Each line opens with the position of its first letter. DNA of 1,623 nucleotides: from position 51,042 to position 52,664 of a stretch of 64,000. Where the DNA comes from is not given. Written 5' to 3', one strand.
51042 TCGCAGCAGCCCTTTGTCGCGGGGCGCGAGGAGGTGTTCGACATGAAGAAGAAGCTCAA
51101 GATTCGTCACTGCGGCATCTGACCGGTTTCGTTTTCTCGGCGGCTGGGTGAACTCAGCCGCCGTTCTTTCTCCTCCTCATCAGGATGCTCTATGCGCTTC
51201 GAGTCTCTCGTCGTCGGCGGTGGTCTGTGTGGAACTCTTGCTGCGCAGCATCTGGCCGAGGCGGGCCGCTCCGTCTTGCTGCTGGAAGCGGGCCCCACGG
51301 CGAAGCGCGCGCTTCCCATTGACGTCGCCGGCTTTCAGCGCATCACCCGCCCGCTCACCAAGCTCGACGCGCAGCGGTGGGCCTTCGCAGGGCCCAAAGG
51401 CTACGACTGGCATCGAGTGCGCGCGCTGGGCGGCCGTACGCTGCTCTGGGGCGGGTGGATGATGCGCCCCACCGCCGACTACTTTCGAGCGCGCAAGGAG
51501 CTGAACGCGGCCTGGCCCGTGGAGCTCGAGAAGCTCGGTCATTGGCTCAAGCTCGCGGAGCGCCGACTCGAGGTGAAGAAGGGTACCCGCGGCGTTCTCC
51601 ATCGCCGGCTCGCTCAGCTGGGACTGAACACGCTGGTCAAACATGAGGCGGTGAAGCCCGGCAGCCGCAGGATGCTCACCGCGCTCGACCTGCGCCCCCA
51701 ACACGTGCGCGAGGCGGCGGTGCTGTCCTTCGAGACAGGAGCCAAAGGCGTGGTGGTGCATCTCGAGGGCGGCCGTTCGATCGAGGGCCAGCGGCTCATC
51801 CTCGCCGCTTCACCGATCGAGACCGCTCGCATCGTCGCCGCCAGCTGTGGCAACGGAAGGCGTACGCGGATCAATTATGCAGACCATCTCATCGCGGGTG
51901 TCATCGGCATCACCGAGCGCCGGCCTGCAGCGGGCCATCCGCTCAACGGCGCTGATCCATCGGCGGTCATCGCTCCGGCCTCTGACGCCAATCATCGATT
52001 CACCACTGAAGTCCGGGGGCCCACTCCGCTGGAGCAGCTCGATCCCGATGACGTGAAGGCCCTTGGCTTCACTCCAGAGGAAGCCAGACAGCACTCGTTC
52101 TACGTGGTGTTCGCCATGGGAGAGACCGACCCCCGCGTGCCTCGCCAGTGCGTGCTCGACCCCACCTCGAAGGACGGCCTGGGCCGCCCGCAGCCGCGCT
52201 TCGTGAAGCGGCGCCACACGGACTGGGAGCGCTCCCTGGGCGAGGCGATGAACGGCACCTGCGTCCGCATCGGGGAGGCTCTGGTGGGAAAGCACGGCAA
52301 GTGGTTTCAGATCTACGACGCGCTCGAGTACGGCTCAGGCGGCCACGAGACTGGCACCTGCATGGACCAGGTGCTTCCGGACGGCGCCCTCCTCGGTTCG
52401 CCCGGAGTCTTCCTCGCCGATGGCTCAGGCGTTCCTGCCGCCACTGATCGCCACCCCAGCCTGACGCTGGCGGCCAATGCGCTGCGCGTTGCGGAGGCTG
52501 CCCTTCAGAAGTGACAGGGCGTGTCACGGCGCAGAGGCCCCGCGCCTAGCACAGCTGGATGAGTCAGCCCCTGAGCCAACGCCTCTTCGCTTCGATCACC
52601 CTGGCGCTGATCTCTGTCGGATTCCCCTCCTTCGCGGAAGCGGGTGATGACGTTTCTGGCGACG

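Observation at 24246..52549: Recurrent GTCACG-N16/17-CCTAY boxes define a candidate regulon of the second ECF sigma across the metal island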

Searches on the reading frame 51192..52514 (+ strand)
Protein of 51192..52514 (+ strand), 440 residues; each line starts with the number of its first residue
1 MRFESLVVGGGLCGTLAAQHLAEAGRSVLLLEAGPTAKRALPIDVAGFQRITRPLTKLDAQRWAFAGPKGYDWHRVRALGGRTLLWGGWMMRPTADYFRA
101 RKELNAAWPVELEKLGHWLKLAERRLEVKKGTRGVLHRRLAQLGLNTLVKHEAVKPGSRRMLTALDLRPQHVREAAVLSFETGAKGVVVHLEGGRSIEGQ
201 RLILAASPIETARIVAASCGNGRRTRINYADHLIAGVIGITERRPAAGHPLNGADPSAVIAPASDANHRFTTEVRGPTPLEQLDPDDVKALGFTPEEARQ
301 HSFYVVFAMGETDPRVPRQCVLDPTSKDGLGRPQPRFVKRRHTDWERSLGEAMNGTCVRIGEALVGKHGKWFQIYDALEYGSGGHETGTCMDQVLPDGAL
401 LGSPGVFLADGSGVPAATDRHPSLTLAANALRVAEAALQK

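Call 9: search_protein_families(library=pfam, proteins=[window:51192-52514:+], max_evalue=0.01)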
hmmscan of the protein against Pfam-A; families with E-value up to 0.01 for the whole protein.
window:51192-52514:+ (440 aa): 7 families
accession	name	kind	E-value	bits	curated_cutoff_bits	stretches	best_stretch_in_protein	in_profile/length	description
PF13450.12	NAD_binding_8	-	7.4e-06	26.6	21.9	1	7-35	1-29/68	NAD(P)-binding Rossmann-like domain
PF01266.30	DAO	-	0.00048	20.2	27.9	1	6-37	3-34/353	FAD dependent oxidoreductase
PF03486.20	HI0933_like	-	0.00086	19.3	50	1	5-49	3-47/244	HI0933-like protein Rossmann domain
PF01494.25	FAD_binding_3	-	0.00087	19.1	22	1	4-35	3-34/349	FAD binding domain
PF07992.20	Pyr_redox_2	-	0.0017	18.3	26.1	1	6-42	146-182/291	Pyridine nucleotide-disulphide oxidoreductase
PF12831.13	FAD_oxidored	-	0.0025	17.6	27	1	6-35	3-32/416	FAD dependent oxidoreductase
PF01593.30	Amino_oxidase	-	0.0086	15.8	19.8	0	16-34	5-23/443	Flavin containing amine oxidoreductase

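Call 33: search_protein_families(library=ncbifam, proteins=[window:51192-52514:+], max_evalue=1)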
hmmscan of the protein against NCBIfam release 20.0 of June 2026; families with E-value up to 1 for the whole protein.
window:51192-52514:+ (440 aa): 51 families (the best 25 are shown)
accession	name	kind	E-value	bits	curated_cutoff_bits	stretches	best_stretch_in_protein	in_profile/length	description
TIGR04542.1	GMC_mycofac_2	equivalog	1e-09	38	400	1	6-102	3-96/425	mycofactocin system GMC family oxidoreductase MftG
NF038210.1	GMC_mycofac_3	equivalog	4.5e-06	25.8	300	1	6-92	2-83/418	mycofactocin system GMC family oxidoreductase MftG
TIGR03970.1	mycofact_MftG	equivalog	2.4e-05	23.5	387.45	1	5-102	3-107/487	mycofactocin dehydrogenase MftG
TIGR02032.1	GG-red-SF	subfamily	0.00043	20.1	158.8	1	6-33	4-31/297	geranylgeranyl reductase family protein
NF003720.0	PRK05329.1-3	equivalog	0.00093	17.9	313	1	1-37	1-37/437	glycerol-3-phosphate dehydrogenase subunit GlpB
NF006130.0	PRK08274.1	equivalog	0.001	18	369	1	4-39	7-42/467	FAD-dependent tricarballylate dehydrogenase TcuA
TIGR02485.1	CobZ_N-term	equivalog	0.0021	16.9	372.55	1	5-39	4-38/437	FAD-dependent tricarballylate dehydrogenase TcuA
NF050086.1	pipecolate_AmaA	exception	0.0027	16.4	600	1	4-36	27-59/425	L-pipecolate oxidase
TIGR03467.1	HpnE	equivalog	0.0029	17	283.05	1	6-36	2-32/430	hydroxysqualene dehydroxylase HpnE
NF005691.0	PRK07494.1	equivalog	0.0037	15.9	459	1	4-35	10-41/404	UbiH/UbiF family hydroxylase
TIGR00275.1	TIGR00275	subfamily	0.0048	15.8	183.8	1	6-38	2-34/401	aminoacetone oxidase family FAD-binding enzyme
NF045765.1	PhenlGlyoxDHPadH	equivalog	0.0049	15.8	475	1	5-33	146-174/416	NADH-dependent phenylglyoxylate dehydrogenase subunit epsilon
NF010374.0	PRK13800.1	equivalog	0.0076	14.5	1196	1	4-33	15-44/898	fumarate reductase/succinate dehydrogenase flavoprotein subunit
NF002480.1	PRK01747.1-1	equivalog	0.009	14.4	540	1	5-35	251-281/645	bifunctional tRNA (5-methylaminomethyl-2-thiouridine)(34)-methyltransferase MnmC2/FAD-dependent 5-carboxymethylaminomethyl-2-thiouridine(34)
TIGR03197.1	MnmC_Cterm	equivalog_domain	0.0092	15.1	174.2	1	6-34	3-31/400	FAD-dependent 5-carboxymethylaminomethyl-2-thiouridine(34) oxidoreductase MnmC1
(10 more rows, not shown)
